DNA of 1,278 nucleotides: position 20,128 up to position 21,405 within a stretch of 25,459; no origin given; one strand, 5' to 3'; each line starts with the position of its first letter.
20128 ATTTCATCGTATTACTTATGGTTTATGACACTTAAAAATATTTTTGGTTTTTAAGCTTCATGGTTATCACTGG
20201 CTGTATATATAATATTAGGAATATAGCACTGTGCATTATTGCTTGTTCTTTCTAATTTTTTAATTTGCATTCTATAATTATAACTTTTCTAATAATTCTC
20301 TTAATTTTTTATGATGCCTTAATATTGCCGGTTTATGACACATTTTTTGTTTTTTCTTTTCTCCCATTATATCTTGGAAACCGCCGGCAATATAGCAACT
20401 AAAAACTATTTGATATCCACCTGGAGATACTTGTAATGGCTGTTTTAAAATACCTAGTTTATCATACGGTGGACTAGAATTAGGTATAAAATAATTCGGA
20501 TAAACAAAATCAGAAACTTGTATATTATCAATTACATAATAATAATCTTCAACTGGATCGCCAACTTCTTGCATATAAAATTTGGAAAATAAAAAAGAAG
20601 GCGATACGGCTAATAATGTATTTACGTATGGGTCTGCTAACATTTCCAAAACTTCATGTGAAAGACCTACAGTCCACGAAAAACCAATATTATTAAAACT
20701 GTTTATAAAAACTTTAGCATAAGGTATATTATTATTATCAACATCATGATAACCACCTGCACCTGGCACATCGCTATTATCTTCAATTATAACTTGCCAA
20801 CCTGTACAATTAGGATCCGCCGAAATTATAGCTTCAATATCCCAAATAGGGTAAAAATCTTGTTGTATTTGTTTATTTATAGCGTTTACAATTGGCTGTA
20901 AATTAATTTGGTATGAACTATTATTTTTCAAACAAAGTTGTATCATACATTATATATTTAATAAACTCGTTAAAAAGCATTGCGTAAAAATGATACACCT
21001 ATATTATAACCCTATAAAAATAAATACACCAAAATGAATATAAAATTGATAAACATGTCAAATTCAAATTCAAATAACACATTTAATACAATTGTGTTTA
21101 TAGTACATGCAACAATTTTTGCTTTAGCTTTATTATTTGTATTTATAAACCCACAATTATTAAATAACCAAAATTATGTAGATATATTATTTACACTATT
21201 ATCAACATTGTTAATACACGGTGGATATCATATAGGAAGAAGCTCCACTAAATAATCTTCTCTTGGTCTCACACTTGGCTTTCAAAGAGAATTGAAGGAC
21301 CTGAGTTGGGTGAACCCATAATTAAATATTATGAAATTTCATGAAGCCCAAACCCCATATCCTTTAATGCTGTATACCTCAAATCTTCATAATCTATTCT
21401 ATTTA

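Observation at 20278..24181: Right-arm accessory island: six genes of unknown role next to the ITR, a candidate anti-defence or inter-virus exclusion system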

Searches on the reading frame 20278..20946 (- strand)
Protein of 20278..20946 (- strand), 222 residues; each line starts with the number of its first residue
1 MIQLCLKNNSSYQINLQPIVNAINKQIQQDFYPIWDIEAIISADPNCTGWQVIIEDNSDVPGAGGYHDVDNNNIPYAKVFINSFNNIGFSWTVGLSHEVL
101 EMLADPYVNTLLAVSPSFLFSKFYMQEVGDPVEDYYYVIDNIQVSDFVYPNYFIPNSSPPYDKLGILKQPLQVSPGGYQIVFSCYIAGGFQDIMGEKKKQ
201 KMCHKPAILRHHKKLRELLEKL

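Call 6: search_protein_families(library=pfam, proteins=[window:20278-20946:-], max_evalue=1)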
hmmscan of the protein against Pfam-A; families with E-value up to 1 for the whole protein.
window:20278-20946:- (222 aa): 0 families

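Call 7: search_protein_families(library=phrogs, proteins=[window:20278-20946:-], max_evalue=1)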
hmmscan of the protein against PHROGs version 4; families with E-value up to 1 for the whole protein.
window:20278-20946:- (222 aa): 2 families
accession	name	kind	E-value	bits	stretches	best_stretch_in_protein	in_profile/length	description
phrog_9202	-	unknown function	0.18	13.3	0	96-124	73-101/111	-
phrog_26466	-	unknown function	0.31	8.9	1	55-93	1728-1766/2337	-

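Call 8: search_protein_families(library=padloc, proteins=[window:20278-20946:-], max_evalue=1)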
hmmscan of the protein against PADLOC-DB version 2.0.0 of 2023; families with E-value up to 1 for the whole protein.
window:20278-20946:- (222 aa): 0 families

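Call 15: search_solved_structures(query=window:20278-20946:-, max_evalue=1)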
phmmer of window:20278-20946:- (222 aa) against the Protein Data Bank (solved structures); distinct sequences matched with E-value up to 1: 1.
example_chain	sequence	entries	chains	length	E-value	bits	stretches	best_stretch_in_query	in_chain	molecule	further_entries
4a69_A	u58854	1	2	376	0.15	14.9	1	82-162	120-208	HISTONE DEACETYLASE 3,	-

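Call 29: search_dna_similar(query=window:20278-20946:-, collection=phages, mode=protein, max_evalue=1, max_rows=20)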
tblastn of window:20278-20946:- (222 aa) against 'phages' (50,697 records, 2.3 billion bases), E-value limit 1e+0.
No match.

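Call 35: find_homologous_proteins(query=window:20278-20946:-, max_evalue=0.001)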
Query window:20278-20946:- (222 aa): 112 proteins with E <= 0.001 among 501 candidates.
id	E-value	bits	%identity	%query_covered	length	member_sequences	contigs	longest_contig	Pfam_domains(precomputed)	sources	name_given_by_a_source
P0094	3.0e-147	506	98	100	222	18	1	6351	-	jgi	-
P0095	4.3e-112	391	76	100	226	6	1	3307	-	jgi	-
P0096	2.6e-62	229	47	95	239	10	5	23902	-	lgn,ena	-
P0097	9.1e-36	142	43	80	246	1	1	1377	-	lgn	-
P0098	2.2e-35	140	41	80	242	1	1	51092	-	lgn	-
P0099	7.8e-34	135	38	90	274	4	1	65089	-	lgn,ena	-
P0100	1.1e-33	135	38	92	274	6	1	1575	-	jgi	jgi:hypothetical protein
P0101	4.5e-33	133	45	80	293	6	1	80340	-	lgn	-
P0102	4.8e-33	133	47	69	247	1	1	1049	-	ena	-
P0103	1.5e-32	131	39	83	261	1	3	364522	-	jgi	jgi:hypothetical protein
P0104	3.4e-32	130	41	84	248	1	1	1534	-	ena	-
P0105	3.4e-32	130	36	93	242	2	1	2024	-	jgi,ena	-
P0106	6.7e-32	129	41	80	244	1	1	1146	-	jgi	jgi:hypothetical protein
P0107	8.2e-32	129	38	90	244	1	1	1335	-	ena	-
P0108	2.6e-31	127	36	92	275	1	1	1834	-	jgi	-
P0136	3.7e-28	117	33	96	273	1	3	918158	-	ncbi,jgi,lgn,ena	jgi:hypothetical protein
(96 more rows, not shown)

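Call 52: find_encoding_contigs(protein=P0096, flank=7000, max_places=3)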
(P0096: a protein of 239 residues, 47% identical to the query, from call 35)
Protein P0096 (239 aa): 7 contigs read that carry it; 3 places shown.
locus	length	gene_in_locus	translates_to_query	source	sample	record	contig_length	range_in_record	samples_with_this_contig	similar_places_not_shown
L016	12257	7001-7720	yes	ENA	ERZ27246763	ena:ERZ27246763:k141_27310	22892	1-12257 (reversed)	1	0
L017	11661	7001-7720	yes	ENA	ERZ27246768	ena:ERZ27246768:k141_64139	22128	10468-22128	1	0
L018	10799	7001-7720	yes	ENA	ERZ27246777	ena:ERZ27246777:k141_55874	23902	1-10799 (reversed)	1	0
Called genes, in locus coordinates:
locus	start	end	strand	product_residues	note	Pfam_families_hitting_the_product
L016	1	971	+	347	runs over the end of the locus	-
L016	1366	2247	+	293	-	-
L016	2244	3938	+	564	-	-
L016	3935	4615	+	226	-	-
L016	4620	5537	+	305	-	-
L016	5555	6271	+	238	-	-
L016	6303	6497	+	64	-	-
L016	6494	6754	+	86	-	-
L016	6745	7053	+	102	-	-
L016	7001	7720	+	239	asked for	-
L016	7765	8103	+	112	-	-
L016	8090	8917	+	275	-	-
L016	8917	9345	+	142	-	-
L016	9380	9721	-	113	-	-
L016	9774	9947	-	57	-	-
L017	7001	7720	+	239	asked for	-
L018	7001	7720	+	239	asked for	-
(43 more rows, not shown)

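Call 53: find_encoding_contigs(protein=P0136, flank=6000, max_places=2)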
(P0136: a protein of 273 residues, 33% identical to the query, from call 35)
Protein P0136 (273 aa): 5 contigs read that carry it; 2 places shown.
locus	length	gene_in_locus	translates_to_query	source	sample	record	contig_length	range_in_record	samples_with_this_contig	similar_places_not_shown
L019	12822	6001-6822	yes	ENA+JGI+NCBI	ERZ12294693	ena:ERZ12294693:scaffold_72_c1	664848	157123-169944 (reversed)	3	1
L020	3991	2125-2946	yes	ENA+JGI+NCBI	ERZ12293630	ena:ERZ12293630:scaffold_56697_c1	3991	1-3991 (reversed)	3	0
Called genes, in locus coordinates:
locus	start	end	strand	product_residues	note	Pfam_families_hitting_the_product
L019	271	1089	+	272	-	-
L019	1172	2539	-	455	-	-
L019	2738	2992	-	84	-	-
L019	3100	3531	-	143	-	-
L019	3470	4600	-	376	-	PF08331:QueG_DUF1730, PF00037:Fer4 (faint), PF13237:Fer4_10 (faint), PF13484:Fer4_16, PF13646:HEAT_2 (faint)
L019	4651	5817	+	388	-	-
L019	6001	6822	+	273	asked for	-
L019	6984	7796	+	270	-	PF13620:CarboxypepD_reg (weak), PF00174:Oxidored_molyb (weak)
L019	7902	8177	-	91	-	PF04368:DUF507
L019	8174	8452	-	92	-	PF04368:DUF507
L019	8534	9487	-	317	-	-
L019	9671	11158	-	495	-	PF13620:CarboxypepD_reg, PF13428:TPR_14 (faint), PF13432:TPR_16 (faint), PF14559:TPR_19 (faint), PF23914:TPR_CcmH_CycH (faint), PF13414:TPR_11 (faint), PF13431:TPR_17 (faint), PF00515:TPR_1 (faint), +2 more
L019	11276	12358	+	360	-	PF01156:IU_nuc_hydro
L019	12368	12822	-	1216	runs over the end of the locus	PF13517:FG-GAP_3, PF07593:UnbV_ASPIC, PF00578:AhpC-TSA, PF13424:TPR_12, PF14559:TPR_19, PF25062:ARM_TT21_N, PF13371:TPR_9, PF13432:TPR_16, +21 more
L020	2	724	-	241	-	?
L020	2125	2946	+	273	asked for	-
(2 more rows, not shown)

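Call 62: predict_structure(alignment_id=A4)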
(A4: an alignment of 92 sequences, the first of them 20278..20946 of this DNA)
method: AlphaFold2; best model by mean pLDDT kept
length: 222 residues; sequences in the alignment: 92
mean_pLDDT: 90.4   pTM: 0.87
mean pLDDT of the five models: 90.4, 89.3, 88.6, 88.2, 87.6
residues with pLDDT >= 90: 176; 70-90: 17; 50-70: 20; < 50: 9
segments of 3 or more residues with pLDDT < 50: 202-210
pLDDT, mean of each block of 10 residues (from residue 1): 98 98 99 98 97 97 95 97 96 99 95 75 93 98 99 96 98 95 81 84 47 60 55
secondary structure, 60 per line:
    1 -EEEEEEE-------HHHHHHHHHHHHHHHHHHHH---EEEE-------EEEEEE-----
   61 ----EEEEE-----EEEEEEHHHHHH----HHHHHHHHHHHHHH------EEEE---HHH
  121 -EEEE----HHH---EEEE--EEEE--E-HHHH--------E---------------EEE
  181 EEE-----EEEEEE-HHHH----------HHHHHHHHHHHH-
elements in order: E2-8 H16-35 E39-42 E50-55 E65-69 E75-80 H81-86 H91-104 E111-114 E122-125 E136-139 E142-145 H150-153 E178-183 E189-194 H196-199 H210-221

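Call 66: fold_search(model_id=the predicted structure, library=pdb)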
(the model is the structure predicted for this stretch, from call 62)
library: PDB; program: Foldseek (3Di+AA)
matches with E <= 10: 438; with E <= 0.001: 0
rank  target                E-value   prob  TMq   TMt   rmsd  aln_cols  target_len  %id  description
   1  4hx3_E                3.4e-02  0.91  0.26  0.40   4.7       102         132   15  Crystal structure of Streptomyces caespitosus sermetstatin in complex with S. caespitosus snapalysin (released 2012-12-05)
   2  9bgk_E                3.8e-02  0.16  0.23  0.10  19.7       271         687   11  Structure of V.cholera DdmDE (2D:1E) in complex with DNA (released 2024-10-23)
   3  2f4n_C                4.6e-02  0.51  0.27  0.25  17.9       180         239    9  Crystal structure of protein MJ1651 from Methanococcus jannaschii DSM 2661, Pfam DUF62 (released 2005-12-06)
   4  4hx3_G                5.5e-02  0.85  0.26  0.39   4.8       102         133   18  Crystal structure of Streptomyces caespitosus sermetstatin in complex with S. caespitosus snapalysin (released 2012-12-05)
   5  2f4n_A                5.5e-02  0.54  0.27  0.26  17.8       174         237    9  Crystal structure of protein MJ1651 from Methanococcus jannaschii DSM 2661, Pfam DUF62 (released 2005-12-06)
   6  2xpk_A                5.5e-02  0.35  0.20  0.10   6.5       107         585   13  Cell-penetrant, nanomolar O-GlcNAcase inhibitors selective against lysosomal hexosaminidases (released 2011-03-16)
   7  4hx3_A                8.5e-02  0.66  0.25  0.36   5.5        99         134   15  Crystal structure of Streptomyces caespitosus sermetstatin in complex with S. caespitosus snapalysin (released 2012-12-05)
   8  4g9o_B                9.6e-02  0.16  0.15  0.14   7.9       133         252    8  Crystal Structure of H234A Mutant of Stationary Phase Survival Protein (SurE) from Salmonella typhimurium (released 2013-03-13)
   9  4g9o_A                9.6e-02  0.12  0.10  0.10   8.4        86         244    9  Crystal Structure of H234A Mutant of Stationary Phase Survival Protein (SurE) from Salmonella typhimurium (released 2013-03-13)
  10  3ayu_A                1.0e-01  0.66  0.28  0.35   5.1       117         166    8  Crystal structure of MMP-2 active site mutant in complex with APP-drived decapeptide inhibitor (released 2011-08-03)
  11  8b2q_A                1.2e-01  0.63  0.29  0.36   5.7       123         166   19  Matrix-metallopeptidase inhibitor Potempin A (PotA) from Tannerella forsythia in complex with T. forsythia karilysin. (released 2022-12-21)
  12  4l6t_A                1.2e-01  0.44  0.23  0.21   5.0        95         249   13  GM1 bound form of the ECX AB5 holotoxin (released 2013-11-06)
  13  4xh8_B                1.2e-01  0.14  0.12  0.11   8.2        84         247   11  Crystal Structure of E112A/D230A Mutant of Stationary Phase Survival Protein (SurE) from Salmonella typhimurium (released 2015-09-09)
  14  6be6_D                1.3e-01  0.66  0.28  0.16   7.6       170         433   12  ADAM10 Extracellular Domain (released 2017-12-27)
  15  2xs3_A                1.4e-01  0.69  0.29  0.37   5.4       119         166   16  Structure of karilysin catalytic MMP domain (released 2010-11-03)
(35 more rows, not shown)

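Call 79: search_protein_families(library=pfam, alignment_id=A4, max_evalue=0.01)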
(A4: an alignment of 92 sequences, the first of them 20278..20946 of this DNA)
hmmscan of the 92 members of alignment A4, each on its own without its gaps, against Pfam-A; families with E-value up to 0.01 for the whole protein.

A. member 1, window:20278-20946:- (222 aa): 0 families

B. families by the number of members that match (of 92 scanned): 4 families
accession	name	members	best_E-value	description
PF16101.10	PRIMA1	1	0.0045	Proline-rich membrane anchor 1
PF24257.1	DUF7458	1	0.0051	Family of unknown function (DUF7458)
PF06157.16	DUF973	1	0.0068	Protein of unknown function (DUF973)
PF04478.17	Mid2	1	0.0098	Mid2 like cell wall stress sensor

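Call 80: search_protein_families(library=ncbifam, proteins=[window:20278-20946:-], max_evalue=0.1)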
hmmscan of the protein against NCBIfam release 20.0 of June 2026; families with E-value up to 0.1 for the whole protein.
window:20278-20946:- (222 aa): 0 families

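Call 102: fold_search(model_id=the predicted structure, library=viral)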
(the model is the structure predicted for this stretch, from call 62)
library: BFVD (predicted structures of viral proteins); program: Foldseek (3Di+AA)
matches with E <= 10: 392; with E <= 0.001: 1
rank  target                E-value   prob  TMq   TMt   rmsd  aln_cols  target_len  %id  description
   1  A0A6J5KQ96            5.1e-10  1.00  0.68  0.76   2.8       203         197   19  Uncharacterized protein [uncultured Caudovirales phage]
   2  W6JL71                1.1e-02  0.82  0.30  0.33  15.7       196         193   12  Zinc-dependent metalloprotease [Alphaentomopoxvirus acuprea]
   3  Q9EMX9                2.5e-02  0.95  0.32  0.29   4.4       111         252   18  AMV070 [Amsacta moorei entomopoxvirus]
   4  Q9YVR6                2.8e-02  0.95  0.30  0.28   4.5       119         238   12  ORF MSV176 putative metalloprotease, similar to Homo sapiens GB:X89576 [Melanoplus sanguinipes entomopoxvirus]
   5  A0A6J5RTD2            3.1e-02  0.77  0.26  0.21   6.2       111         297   17  Uncharacterized protein [uncultured Caudovirales phage]
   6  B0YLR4                4.8e-02  0.75  0.26  0.28   5.2       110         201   11  Mp-nase-like protein [Glossina hytrovirus (isolate Glossina pallidipes/Ethiopia/Seibersdorf/-)]
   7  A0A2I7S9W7            5.5e-02  0.41  0.28  0.33  11.5       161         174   12  (no name in the UniProt tables at hand)
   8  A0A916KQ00            7.0e-02  0.82  0.30  0.17   4.8       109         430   17  Uncharacterized protein [Mythimna separata entomopoxvirus 'L']
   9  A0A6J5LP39            1.1e-01  0.51  0.28  0.37   7.2       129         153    8  SprT-like [uncultured Caudovirales phage]
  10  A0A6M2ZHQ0            1.2e-01  0.77  0.27  0.48   4.3       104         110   13  Transcriptional regulator of DNA damage repair [Synechococcus phage S-SCSM1]
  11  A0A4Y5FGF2            1.2e-01  0.47  0.26  0.23   5.9       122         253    8  Zn-dependent protease [Lactobacillus phage 3-521]
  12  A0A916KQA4            1.2e-01  0.47  0.30  0.18   7.2       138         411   10  Matrix metalloproteinase [Mythimna separata entomopoxvirus 'L']
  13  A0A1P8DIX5            1.4e-01  0.35  0.24  0.27   5.6       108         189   13  (no name in the UniProt tables at hand)
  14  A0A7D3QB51            2.0e-01  0.63  0.32  0.38   4.7       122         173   11  (no name in the UniProt tables at hand)
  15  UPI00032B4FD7         2.0e-01  0.47  0.30  0.30   5.8       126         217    9  (no name look-up for this kind of identifier)
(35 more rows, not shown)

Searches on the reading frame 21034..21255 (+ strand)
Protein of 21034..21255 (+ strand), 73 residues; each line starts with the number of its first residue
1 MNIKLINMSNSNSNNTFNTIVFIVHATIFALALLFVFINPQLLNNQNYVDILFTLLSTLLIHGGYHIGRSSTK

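Call 6: search_protein_families(library=pfam, proteins=[window:21034-21255:+], max_evalue=1)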
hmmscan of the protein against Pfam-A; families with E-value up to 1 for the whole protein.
window:21034-21255:+ (73 aa): 1 family
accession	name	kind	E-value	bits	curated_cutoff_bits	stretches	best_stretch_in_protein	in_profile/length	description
PF18160.6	SLATT_5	-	0.031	14.1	29.5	1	12-66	28-82/192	SMODS and SLOG-associating 2TM effector domain family 5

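Call 7: search_protein_families(library=phrogs, proteins=[window:21034-21255:+], max_evalue=1)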
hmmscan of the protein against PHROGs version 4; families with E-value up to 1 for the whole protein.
window:21034-21255:+ (73 aa): 1 family
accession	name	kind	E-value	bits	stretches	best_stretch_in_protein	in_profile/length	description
phrog_9152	-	unknown function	6.4e-16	59.2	1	11-73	2-64/64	-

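Call 8: search_protein_families(library=padloc, proteins=[window:21034-21255:+], max_evalue=1)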
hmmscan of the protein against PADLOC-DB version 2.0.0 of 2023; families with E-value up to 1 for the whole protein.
window:21034-21255:+ (73 aa): 0 families

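Call 31: search_dna_similar(query=window:21034-21255:+, collection=phages, mode=protein, max_evalue=1, max_rows=30)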
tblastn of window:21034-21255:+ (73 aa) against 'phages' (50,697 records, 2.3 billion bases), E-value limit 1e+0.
Records with a match: 5; places in all: 5; records where one place covers at least 80% of the query: 0.
Best place of each record, by identity: <60% 5.
By first word of the organism name: Sulfolobus 3; Sulfolobales 2.
By host as written in the record: - 3; Sulfolobus islandicus 2.
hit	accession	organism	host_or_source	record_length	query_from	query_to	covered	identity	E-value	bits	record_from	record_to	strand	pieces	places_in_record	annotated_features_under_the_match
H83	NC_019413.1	Sulfolobales Mexican rudivirus 1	hot springs at Los Azufres National Park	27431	16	73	79%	48.3%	1e-11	63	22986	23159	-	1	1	hypothetical protein | SAM-dependent methyltransferase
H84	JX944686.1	Sulfolobales Mexican rod-shaped virus 1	hot springs at Los Azufres National Park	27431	16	73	79%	48.3%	1e-11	63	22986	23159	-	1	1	hypothetical protein | putative SAM-dependent methyltransferase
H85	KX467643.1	Sulfolobus islandicus filamentous virus 2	Sulfolobus islandicus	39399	17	73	78%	38.6%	2e-7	51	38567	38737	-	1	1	SIFV2_gp69: conserved lipothrixviral protein | SIFV2_gp68: conserved lipothrixviral protein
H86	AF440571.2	Sulfolobus islandicus filamentous virus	-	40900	17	73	78%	35.1%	8e-7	49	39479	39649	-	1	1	SIFV0074: hypothetical protein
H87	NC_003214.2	Sulfolobus islandicus filamentous virus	Sulfolobus islandicus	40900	17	73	78%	35.1%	8e-7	49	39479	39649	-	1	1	hypothetical protein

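Call 80: search_protein_families(library=ncbifam, proteins=[window:21034-21255:+], max_evalue=0.1)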
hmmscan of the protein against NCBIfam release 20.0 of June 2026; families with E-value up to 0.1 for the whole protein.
window:21034-21255:+ (73 aa): 0 families

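Call 106: get_annotated_region(hit=H83, flank=2500)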
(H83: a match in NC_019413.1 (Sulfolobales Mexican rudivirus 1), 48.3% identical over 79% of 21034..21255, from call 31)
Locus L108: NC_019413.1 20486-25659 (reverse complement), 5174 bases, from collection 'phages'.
description: Sulfolobales Mexican rudivirus 1, complete genome.
organism: Sulfolobales Mexican rudivirus 1 (NCBI taxid 1245909)
taxonomy: Viruses; Adnaviria; Zilligvirae; Taleaviricota; Tokiviricetes; Ligamenvirales; Rudiviridae; Rudivirus
host: -; source: hot springs at Los Azufres National Park; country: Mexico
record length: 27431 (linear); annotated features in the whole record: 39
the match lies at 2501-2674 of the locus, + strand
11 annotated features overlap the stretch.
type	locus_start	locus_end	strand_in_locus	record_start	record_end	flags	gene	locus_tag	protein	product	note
CDS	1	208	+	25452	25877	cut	-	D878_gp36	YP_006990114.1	hypothetical protein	orf36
CDS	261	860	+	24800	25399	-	-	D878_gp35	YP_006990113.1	hypothetical protein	putative nop25 domain containing protein; orf35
CDS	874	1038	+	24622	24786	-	-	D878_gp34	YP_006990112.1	hypothetical protein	Ribbon-helix-helix protein; putative CopG family transcriptional regulator; orf34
CDS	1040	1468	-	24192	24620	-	-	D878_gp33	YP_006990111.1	hypothetical protein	putative Obg family GTP-binding protein; orf33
CDS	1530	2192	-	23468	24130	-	-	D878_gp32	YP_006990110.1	hypothetical protein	similar to Lipothrixviridae proteins; similar to archaeal proteins; orf32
CDS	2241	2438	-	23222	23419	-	-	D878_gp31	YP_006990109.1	hypothetical protein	similar to Lipothrixviridae proteins; orf31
CDS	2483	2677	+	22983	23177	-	-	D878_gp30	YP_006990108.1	hypothetical protein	similar to Lipothrixviridae proteins; orf30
CDS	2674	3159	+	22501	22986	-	-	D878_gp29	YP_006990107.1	SAM-dependent methyltransferase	orf29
CDS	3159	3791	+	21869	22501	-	-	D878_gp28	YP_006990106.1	hypothetical protein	conserved rudiviral protein; orf28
CDS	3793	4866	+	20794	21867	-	-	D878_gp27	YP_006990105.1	glycosyltransferase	orf27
CDS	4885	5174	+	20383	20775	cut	-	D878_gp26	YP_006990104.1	hypothetical protein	orf26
